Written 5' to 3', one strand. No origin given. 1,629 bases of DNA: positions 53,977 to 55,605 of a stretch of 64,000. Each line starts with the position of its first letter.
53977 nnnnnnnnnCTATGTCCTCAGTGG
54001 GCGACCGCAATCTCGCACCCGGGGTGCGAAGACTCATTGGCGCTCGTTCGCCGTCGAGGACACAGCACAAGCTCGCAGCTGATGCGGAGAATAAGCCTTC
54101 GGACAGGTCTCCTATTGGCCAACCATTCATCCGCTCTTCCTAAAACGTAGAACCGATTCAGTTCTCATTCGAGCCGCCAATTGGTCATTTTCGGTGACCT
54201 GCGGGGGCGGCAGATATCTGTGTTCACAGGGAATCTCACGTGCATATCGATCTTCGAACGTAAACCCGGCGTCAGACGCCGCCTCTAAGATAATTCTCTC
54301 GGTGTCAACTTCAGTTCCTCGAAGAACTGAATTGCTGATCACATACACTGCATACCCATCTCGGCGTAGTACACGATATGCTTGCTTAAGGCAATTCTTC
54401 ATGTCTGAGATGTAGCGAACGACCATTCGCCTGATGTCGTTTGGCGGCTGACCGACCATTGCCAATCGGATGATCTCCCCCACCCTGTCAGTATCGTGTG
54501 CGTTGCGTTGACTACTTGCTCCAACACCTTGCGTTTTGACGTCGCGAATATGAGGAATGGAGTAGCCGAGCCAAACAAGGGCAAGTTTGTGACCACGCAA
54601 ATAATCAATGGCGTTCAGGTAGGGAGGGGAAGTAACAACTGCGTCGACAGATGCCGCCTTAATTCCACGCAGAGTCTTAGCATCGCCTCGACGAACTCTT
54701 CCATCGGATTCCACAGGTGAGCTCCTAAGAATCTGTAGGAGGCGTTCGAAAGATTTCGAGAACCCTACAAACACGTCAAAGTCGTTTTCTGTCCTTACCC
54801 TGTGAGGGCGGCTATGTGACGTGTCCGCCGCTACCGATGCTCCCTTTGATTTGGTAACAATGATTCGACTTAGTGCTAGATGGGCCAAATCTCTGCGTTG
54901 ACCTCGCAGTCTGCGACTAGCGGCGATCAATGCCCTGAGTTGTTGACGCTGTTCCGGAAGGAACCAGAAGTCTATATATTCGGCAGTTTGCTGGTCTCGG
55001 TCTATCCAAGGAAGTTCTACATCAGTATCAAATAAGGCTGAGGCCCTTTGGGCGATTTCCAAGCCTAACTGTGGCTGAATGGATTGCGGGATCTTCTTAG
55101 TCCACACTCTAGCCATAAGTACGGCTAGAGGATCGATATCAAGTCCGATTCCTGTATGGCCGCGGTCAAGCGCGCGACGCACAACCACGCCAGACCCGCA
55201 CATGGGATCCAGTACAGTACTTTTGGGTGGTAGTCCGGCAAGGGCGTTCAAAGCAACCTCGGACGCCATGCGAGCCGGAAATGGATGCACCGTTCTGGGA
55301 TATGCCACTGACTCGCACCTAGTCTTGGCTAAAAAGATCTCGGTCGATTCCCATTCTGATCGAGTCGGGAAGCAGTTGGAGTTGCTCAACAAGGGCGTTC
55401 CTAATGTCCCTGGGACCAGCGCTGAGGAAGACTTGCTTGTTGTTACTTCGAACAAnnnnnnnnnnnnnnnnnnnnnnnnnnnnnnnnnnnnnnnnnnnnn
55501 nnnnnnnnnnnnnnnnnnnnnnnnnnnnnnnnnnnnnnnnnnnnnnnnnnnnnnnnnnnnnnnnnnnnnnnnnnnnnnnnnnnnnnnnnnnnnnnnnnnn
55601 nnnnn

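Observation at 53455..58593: Low-G+C three-gene island: HTH/DUF2442, DNA methyltransferase and GHKL-ATPase::nuclease fusion, a candidate uncharacterised ATP-dependent restriction/defence system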

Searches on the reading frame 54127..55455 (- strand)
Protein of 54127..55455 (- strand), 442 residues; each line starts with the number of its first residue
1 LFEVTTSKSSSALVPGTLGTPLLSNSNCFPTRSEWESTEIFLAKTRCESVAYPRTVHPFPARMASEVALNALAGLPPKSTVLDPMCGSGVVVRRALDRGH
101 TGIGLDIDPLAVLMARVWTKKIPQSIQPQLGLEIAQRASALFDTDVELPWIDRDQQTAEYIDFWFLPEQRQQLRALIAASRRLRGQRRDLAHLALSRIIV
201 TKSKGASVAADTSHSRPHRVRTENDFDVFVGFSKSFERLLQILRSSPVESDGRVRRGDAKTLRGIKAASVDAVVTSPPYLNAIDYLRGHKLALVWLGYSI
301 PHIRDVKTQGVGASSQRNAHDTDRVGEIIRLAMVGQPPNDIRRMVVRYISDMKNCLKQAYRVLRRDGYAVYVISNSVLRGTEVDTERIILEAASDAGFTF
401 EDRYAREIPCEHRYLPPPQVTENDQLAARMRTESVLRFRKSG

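Call 3: search_protein_families(library=pfam, proteins=[window:54127-55455:-], max_evalue=0.1)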
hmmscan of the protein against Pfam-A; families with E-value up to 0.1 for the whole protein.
window:54127-55455:- (442 aa): 7 families
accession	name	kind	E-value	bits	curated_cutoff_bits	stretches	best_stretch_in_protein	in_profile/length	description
PF01555.25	N6_N4_Mtase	-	1.3e-07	32.2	26.7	2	72-110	176-214/221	DNA methylase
PF01170.24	UPF0020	-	1.8e-07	31.5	22.3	1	68-90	19-41/197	RMKL-like, methyltransferase domain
PF08241.18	Methyltransf_11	-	7.6e-06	26.9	21.2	0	344-370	68-94/95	Methyltransferase domain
PF13649.12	Methyltransf_25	-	0.00024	22.1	27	0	81-120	1-42/97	Methyltransferase domain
PF13489.12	Methyltransf_23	-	0.00027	21.1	27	1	63-180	9-104/164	Methyltransferase domain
PF11599.14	AviRa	-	0.0028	17.6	25.7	1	57-91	28-65/232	RRNA methyltransferase AviRa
PF13847.12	Methyltransf_31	-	0.023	14.8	27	0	79-116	5-45/145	Methyltransferase domain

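Call 4: search_protein_families(library=padloc, proteins=[window:54127-55455:-], max_evalue=0.1)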
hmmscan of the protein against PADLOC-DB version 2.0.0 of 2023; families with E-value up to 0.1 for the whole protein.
window:54127-55455:- (442 aa): 42 families (the best 25 are shown)
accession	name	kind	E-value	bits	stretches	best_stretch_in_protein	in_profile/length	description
PDLC03364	MTase_II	-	4.8e-24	83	1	54-316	33-283/380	Type II methyltransferase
PDLC03322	MTase_II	-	2.2e-22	77.6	1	51-412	34-414/446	Type II methyltransferase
PDLC03224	MTase_II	-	1.9e-18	64.6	3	261-313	288-340/481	Type II methyltransferase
PDLC03362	MTase_II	-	7e-18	62.7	1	77-406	69-408/438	Type II methyltransferase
PDLC03239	MTase_II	-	1e-17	62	2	59-301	75-319/442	Type II methyltransferase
PDLC03353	MTase_II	-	1.1e-17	62.4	2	256-404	14-113/260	Type II methyltransferase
PDLC03380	MTase_II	-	1.4e-15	55.5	2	256-312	250-305/393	Type II methyltransferase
PDLC03306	MTase_II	-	8.1e-15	52.7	1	41-297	22-268/422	Type II methyltransferase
PDLC03389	MTase_II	-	1.9e-13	47.9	1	237-400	246-418/445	Type II methyltransferase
PDLC04134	mad2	-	1.4e-11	42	2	70-118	284-332/492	mads_2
PDLC03377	MTase_II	-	2.3e-11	41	1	77-359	121-402/504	Type II methyltransferase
PDLC03387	MTase_II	-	7.7e-10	36.4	2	253-290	13-51/289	Type II methyltransferase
PDLC03360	MTase_II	-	6.3e-09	33.3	2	79-118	66-105/441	Type II methyltransferase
PDLC03325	MTase_II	-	6.6e-09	33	1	251-291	274-314/426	Type II methyltransferase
PDLC03350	MTase_II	-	6.8e-09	33.5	2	228-394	33-145/312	Type II methyltransferase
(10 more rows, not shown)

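Call 5: search_protein_families(library=ncbifam, proteins=[window:54127-55455:-], max_evalue=0.1)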
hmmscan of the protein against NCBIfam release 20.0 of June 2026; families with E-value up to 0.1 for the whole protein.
window:54127-55455:- (442 aa): 11 families
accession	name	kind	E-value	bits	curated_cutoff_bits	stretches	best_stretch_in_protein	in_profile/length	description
TIGR01177.1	TIGR01177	hypoth_equivalog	4e-07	29.7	316.55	2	68-108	173-213/330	TIGR01177 family methyltransferase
NF045667.1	MTase_DVU1556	equivalog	5.6e-05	22.7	155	1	71-117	16-63/213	DVU_1556 family methyltransferase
NF040721.1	Trm14_Arch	equivalog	8.3e-05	21.9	280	1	59-96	171-211/370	tRNA (guanine(6)-N2)-methyltransferase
TIGR00537.1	hemK_rel_arch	hypoth_equivalog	0.0016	18.2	87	0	70-117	13-59/179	HemK2/MTQ2 family protein methyltransferase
NF011527.0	PRK14968.1-1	equivalog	0.0074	16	242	0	68-116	25-74/192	putative methyltransferase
NF001790.0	PRK00517.3-3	equivalog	0.011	15.1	269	1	66-119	110-165/262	50S ribosomal protein L11 methyltransferase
NF043040.1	corrin_prot_MT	hypoth_equivalog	0.012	15.1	180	1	76-116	39-80/216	corrinoid protein-associated methyltransferase CpaM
NF042963.1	DUF1156_antiphage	equivalog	0.024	12.8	1000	0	179-299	479-603/960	anti-phage-associated DUF1156 domain-containing protein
NF040850.1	Trm14_Thcoccales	equivalog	0.046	12.7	480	1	53-102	192-242/365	tRNA (guanine(6)-N2)-methyltransferase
NF010253.0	PRK13699.1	subfamily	0.048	13.3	244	0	77-107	163-193/226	DNA methyltransferase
TIGR00406.1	prmA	equivalog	0.094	12.1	183.15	0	78-119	160-202/288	50S ribosomal protein L11 methyltransferase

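Call 26: search_solved_structures(query=window:54127-55308:-, max_evalue=0.01, show_alignments=2)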
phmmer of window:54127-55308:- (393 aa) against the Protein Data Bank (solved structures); distinct sequences matched with E-value up to 0.01: 1.
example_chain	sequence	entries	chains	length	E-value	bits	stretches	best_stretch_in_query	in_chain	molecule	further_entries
7bgg_A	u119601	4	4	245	0.0021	20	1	29-69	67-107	heterocyclic toxin methyltransferase (Rv0560c) | 2-heptyl-1-hydroxyquinolin-4(1H)-one methyltransferase | Uncharacterized protein Rv0560c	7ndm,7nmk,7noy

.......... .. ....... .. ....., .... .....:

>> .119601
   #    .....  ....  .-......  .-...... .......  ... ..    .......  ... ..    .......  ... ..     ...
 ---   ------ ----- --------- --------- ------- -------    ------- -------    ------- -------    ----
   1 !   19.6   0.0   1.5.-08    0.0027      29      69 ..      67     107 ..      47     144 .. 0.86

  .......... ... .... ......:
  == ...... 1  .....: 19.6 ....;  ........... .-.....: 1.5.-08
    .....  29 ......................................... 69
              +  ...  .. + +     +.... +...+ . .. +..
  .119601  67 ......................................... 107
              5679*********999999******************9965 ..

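Call 82: find_homologous_proteins(query=window:54127-55308:-, max_evalue=0.001)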
Query window:54127-55308:- (393 aa): 6200 proteins with E <= 0.001 among 8000 candidates; the best 120 are listed.
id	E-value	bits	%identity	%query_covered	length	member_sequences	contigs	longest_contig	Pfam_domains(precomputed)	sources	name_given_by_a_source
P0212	2.8e-245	831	100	95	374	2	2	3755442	PF01170.25,PF08241.19,PF01555.25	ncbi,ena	-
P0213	1.0e-228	776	89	100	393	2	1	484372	PF01170.25,PF08241.19,PF01555.25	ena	-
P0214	2.1e-210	716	82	100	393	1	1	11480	PF01170.25,PF01555.25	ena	-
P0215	5.9e-210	715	81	100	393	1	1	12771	PF01170.25,PF01555.25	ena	-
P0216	9.3e-210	714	81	100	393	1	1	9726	PF01170.25,PF01555.25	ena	-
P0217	1.2e-205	700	79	100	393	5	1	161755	PF01170.25,PF08241.19,PF01555.25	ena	-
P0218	1.8e-204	696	78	100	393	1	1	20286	PF01170.25,PF08241.19,PF01555.25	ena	-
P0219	1.8e-203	693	79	100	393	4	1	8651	PF01170.25,PF01555.25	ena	-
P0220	3.4e-202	689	78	100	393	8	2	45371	PF01170.25,PF01555.25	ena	-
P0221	6.6e-200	681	78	99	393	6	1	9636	PF01170.25,PF01555.25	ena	-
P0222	2.5e-199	680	78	100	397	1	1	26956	PF01170.25,PF01555.25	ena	-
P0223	1.2e-198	677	78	100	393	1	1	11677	PF01170.25,PF08241.19,PF01555.25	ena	-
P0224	1.0e-197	674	77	100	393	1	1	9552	PF01170.25,PF08241.19,PF01555.25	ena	-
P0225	2.9e-197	673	76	100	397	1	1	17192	PF01170.25,PF01555.25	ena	-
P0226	6.7e-197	672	76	100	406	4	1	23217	PF01170.25,PF01555.25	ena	-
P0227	7.8e-195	665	75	100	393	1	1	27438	PF01170.25,PF08241.19,PF01555.25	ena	-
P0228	3.1e-194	663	79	96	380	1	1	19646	PF01170.25,PF01555.25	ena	-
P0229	2.0e-193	660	76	100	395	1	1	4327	PF01170.25,PF01555.25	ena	-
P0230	1.2e-192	658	77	96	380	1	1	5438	PF01170.25,PF01555.25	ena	-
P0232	2.5e-188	643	73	100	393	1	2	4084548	PF01170.25,PF01555.25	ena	-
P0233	1.0e-186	638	76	96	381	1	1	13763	PF01170.25,PF01555.25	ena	-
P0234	1.0e-183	628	75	96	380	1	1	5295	PF01170.25,PF01555.25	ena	-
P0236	2.6e-183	627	71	99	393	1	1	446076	PF01170.25,PF01555.25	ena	-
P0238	1.7e-179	614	70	99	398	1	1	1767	PF13649.13,PF08241.19,PF01555.25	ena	-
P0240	3.8e-178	610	72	95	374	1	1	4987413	PF01170.25,PF08241.19,PF01555.25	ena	-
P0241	9.6e-178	609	73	96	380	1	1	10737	PF13649.13,PF01170.25,PF08241.19,PF01555.25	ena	-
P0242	1.9e-176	604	69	100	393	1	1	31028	PF01170.25,PF01555.25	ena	-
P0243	4.2e-174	597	68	99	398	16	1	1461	PF01555.25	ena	-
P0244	1.6e-173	595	69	99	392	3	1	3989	PF01555.25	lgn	-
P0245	5.0e-173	593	70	96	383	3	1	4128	PF01170.25,PF08241.19,PF01555.25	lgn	-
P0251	4.0e-170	583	67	99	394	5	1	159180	PF01170.25,PF01555.25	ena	-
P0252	1.5e-169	582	68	100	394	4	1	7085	PF01170.25,PF01555.25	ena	-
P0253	3.6e-169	580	67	99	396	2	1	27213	PF01170.25,PF01555.25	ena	-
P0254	5.2e-169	580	68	99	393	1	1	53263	PF01170.25,PF08241.19,PF01555.25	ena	-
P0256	5.4e-167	573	65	100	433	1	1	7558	PF01170.25,PF01555.25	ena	-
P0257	2.2e-163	561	65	99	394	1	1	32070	PF13489.13,PF13649.13,PF01170.25,PF08241.19,PF01555.25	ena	-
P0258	4.2e-163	560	66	96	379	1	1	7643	PF01170.25,PF08241.19,PF01555.25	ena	-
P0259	3.2e-161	554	65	97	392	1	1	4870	PF13649.13,PF01170.25,PF08241.19,PF01555.25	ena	-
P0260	5.6e-158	544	64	99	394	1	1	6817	PF01170.25,PF08241.19,PF01555.25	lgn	-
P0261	1.2e-157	542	63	99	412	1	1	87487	PF01170.25,PF01555.25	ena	-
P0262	1.2e-154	533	62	96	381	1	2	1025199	PF01170.25,PF01555.25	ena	-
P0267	5.4e-145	501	63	90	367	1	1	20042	PF01170.25,PF08241.19,PF01555.25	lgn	-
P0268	2.6e-144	499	59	99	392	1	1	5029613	PF01170.25,PF01555.25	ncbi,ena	-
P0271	4.1e-127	442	54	99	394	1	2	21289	PF01170.25,PF01555.25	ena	-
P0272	2.6e-120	420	53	98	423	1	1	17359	PF01170.25,PF08241.19,PF01555.25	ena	-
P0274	3.3e-107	376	50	98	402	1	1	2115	PF13649.13,PF01170.25,PF01555.25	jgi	jgi:DNA modification methylase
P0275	1.2e-106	375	49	98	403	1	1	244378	PF01170.25,PF01555.25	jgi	jgi:tRNA G10 N-methylase Trm11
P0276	2.3e-106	374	47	98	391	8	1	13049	PF01170.25,PF01555.25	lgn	-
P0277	3.9e-106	373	45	99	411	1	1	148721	PF01555.25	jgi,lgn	jgi:DNA modification methylase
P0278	4.1e-106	373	47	98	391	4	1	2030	PF01170.25,PF01555.25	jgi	-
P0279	1.9e-105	371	48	98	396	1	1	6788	PF01170.25,PF01555.25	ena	-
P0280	8.6e-105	368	47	99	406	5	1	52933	PF01170.25,PF01555.25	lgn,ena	-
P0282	8.0e-104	365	46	98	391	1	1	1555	PF01170.25,PF01555.25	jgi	jgi:tRNA G10 N-methylase Trm11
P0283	9.5e-104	365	47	98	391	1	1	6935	PF01170.25,PF01555.25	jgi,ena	-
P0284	1.6e-103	364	47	98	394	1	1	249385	PF01170.25,PF01555.25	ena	-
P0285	1.6e-103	364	46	98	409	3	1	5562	PF13489.13,PF13649.13,PF01170.25,PF08241.19,PF01555.25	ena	-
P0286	1.9e-103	364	47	98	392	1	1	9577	PF01170.25,PF01555.25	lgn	-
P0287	2.2e-103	364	47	98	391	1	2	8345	PF01170.25,PF01555.25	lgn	-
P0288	3.2e-103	363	49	99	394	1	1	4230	PF01170.25,PF01555.25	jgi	jgi:DNA modification methylase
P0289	3.6e-103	363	47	97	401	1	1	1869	PF13649.13,PF01170.25,PF08241.19,PF01555.25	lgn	-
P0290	4.4e-103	363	47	99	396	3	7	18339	PF01170.25,PF01555.25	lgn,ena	-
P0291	6.2e-103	362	46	98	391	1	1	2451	PF01170.25,PF01555.25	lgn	-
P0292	7.6e-103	362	48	99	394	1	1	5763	PF01170.25,PF01555.25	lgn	-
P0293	1.1e-102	362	44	98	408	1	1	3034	PF01170.25,PF01555.25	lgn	-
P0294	1.2e-102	361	47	99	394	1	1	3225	PF13649.13,PF08241.19,PF01555.25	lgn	-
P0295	1.9e-102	361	46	98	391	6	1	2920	PF01170.25,PF01555.25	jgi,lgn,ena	-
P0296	2.3e-102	361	44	97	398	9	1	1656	PF01170.25,PF01555.25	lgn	-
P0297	3.3e-102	360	44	100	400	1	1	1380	PF01555.25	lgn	-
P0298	3.6e-102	360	45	100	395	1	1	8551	PF01170.25,PF01555.25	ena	-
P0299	5.6e-102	359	47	98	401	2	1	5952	PF01555.25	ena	-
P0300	6.4e-102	359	46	99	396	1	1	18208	PF01170.25,PF01555.25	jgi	jgi:DNA modification methylase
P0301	7.1e-102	359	46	97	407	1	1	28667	PF01170.25,PF01555.25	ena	-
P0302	7.6e-102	359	45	98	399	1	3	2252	PF01555.25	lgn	-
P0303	8.8e-102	359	48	100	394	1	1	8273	PF01170.25,PF01555.25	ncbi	-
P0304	9.2e-102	359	47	97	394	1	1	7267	PF01170.25,PF01555.25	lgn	-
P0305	2.0e-101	357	46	98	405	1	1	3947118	PF01170.25,PF08241.19,PF01555.25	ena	-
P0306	2.6e-101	357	47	98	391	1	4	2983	PF01555.25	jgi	jgi:hypothetical protein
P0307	2.7e-101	357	47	96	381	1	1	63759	PF01170.25,PF01555.25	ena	-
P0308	2.8e-101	357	45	99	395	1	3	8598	PF13649.13,PF01170.25,PF08241.19,PF01555.25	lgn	-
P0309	3.3e-101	357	46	97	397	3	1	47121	PF01170.25,PF01555.25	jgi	-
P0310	4.0e-101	356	45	98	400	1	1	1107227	PF13489.13,PF11599.15,PF13649.13,PF01170.25,PF01555.25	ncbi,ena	-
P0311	4.2e-101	356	45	99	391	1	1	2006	PF01555.25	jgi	jgi:tRNA G10 N-methylase Trm11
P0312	4.3e-101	356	47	98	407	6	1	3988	PF01555.25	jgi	jgi:DNA modification methylase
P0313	4.6e-101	356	44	98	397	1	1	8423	PF01170.25,PF01555.25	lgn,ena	-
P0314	4.6e-101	356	45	98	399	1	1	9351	PF01170.25,PF01555.25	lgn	-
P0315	5.0e-101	356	47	98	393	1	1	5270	PF01170.25,PF01555.25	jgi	jgi:hypothetical protein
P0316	5.2e-101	356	44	98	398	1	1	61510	PF01170.25,PF01555.25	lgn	-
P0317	7.0e-101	356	46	98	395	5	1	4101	PF01555.25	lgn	-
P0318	9.3e-101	355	45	97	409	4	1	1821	PF01170.25,PF01555.25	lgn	-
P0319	9.6e-101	355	47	98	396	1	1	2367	PF01555.25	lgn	-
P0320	9.8e-101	355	45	100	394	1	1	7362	PF01170.25,PF01555.25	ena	-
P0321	1.2e-100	355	46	99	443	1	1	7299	PF01170.25,PF01555.25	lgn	-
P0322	1.3e-100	355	48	97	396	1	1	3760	PF01170.25,PF01555.25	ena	-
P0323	1.3e-100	355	46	98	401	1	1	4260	PF13649.13,PF01170.25,PF08241.19,PF01555.25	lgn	-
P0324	1.3e-100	355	45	99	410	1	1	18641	PF01170.25,PF01555.25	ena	-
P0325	1.4e-100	355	45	100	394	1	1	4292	PF13649.13,PF01170.25,PF08241.19,PF01555.25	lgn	-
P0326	1.4e-100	355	47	98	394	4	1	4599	PF01170.25,PF08241.19,PF01555.25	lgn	-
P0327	1.4e-100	355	46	97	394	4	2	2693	PF01555.25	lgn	-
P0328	1.8e-100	354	45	100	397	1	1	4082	PF01170.25,PF01555.25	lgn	-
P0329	1.9e-100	354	47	98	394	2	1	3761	PF01170.25,PF01555.25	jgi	jgi:hypothetical protein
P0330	2.2e-100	354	47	98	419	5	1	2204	PF13489.13,PF13649.13,PF01170.25,PF08241.19,PF01555.25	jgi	-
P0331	2.3e-100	354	44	98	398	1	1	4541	PF01170.25,PF01555.25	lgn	-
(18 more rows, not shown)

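Call 97: predict_structure(alignment_id=A4)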
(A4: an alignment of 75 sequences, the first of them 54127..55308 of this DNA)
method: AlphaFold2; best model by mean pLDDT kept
length: 393 residues; sequences in the alignment: 75
mean_pLDDT: 88.1   pTM: 0.89
mean pLDDT of the five models: 88.1, 87.8, 87.3, 87.1, 86.0
residues with pLDDT >= 90: 261; 70-90: 89; 50-70: 33; < 50: 10
segments of 3 or more residues with pLDDT < 50: none
pLDDT, mean of each block of 10 residues (from residue 1): 67 80 93 95 95 96 96 93 98 94 97 96 98 96 96 86 72 92 97 93 96 97 91 67 96 91 71 85 86 89 95 97 84 88 97 87 58 49 86 85
secondary structure, 60 per line:
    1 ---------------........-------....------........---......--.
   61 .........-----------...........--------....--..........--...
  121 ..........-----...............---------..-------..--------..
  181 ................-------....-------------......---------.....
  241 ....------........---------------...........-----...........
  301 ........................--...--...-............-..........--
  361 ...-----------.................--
elements in order: H16-23 E31-34 H41-48 E52-57 H60-69 H81-91 H100-103 H106-115 H118-130 H136-150 H179-196 E204-207 E221-226 H236-244 H251-258 H274-283 H290-313 E314-324 E327-329 E332-334 H336-347 E349-358 H375-382 E383-391

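Call 99: fold_search(model_id=the predicted structure, library=pdb)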
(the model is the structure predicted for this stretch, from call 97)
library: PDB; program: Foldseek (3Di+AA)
matches with E <= 10: 1460; with E <= 0.001: 231
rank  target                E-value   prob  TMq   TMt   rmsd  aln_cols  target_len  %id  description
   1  6zxw_G                4.8e-07  1.00  0.34  0.41   6.5       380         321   12  Structure of Archaeoglobus fulgidus Trm11-Trm112 m2G10 tRNA methyltransferase complex bound to sinefungin (released 2020-09-23)
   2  6zxv_B                1.1e-06  1.00  0.34  0.41   6.3       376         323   12  Structure of Archaeoglobus fulgidus Trm11 m2G10 tRNA methyltransferase enzyme bound to sinefungin (released 2020-09-23)
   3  6zxv_A                1.1e-06  1.00  0.33  0.39   7.9       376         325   12  Structure of Archaeoglobus fulgidus Trm11 m2G10 tRNA methyltransferase enzyme bound to sinefungin (released 2020-09-23)
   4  4qtt_D                1.2e-06  1.00  0.31  0.66   6.9       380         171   13  Structure of S. cerevisiae Bud23-Trm112 complex involved in formation of m7G1575 on 18S rRNA (apo-form) (released 2014-12-24)
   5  4qtu_B                1.9e-06  1.00  0.31  0.61   8.7       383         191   13  Structure of S. cerevisiae Bud23-Trm112 complex involved in formation of m7G1575 on 18S rRNA (SAM bound form) (released 2014-12-24)
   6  4qtt_B                2.1e-06  1.00  0.33  0.69   5.0       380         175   11  Structure of S. cerevisiae Bud23-Trm112 complex involved in formation of m7G1575 on 18S rRNA (apo-form) (released 2014-12-24)
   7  1wg8_A                4.4e-06  1.00  0.29  0.39  18.0       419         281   15  Crystal structure of a predicted S-adenosylmethionine-dependent methyltransferase TT1512 from Thermus thermophilus HB8 (released 2004-11-27)
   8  1wg8_B                4.7e-06  1.00  0.31  0.41  20.2       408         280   13  Crystal structure of a predicted S-adenosylmethionine-dependent methyltransferase TT1512 from Thermus thermophilus HB8 (released 2004-11-27)
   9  4qtu_D                5.5e-06  1.00  0.33  0.67   5.1       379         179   12  Structure of S. cerevisiae Bud23-Trm112 complex involved in formation of m7G1575 on 18S rRNA (SAM bound form) (released 2014-12-24)
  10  6zxy                  5.8e-06  1.00  0.33  0.40   5.8       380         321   12  Structure of Archaeoglobus fulgidus Trm11 m2G10 tRNA methyltransferase enzyme (released 2020-09-23)
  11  2i62_A                6.4e-06  1.00  0.33  0.47  11.7       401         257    9  Mouse Nicotinamide N-methyltransferase (released 2006-09-12)
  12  2g71_A                8.4e-06  1.00  0.32  0.45  11.6       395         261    9  Structure of hPNMT with inhibitor 3-fluoromethyl-7-trifluoropropyl-THIQ and AdoHcy (released 2007-02-13)
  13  3l8d                  8.9e-06  1.00  0.32  0.59   7.9       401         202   10  Crystal structure of methyltransferase from Bacillus Thuringiensis (released 2010-01-12)
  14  6g4w_q                9.4e-06  1.00  0.33  0.64   8.1       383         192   12  Cryo-EM structure of a late human pre-40S ribosomal subunit - State A (released 2018-06-06)
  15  3hca_A                9.9e-06  1.00  0.31  0.45  12.2       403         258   10  Crystal Structure of E185Q hPNMT in Complex With Octopamine and AdoHcy (released 2009-08-25)
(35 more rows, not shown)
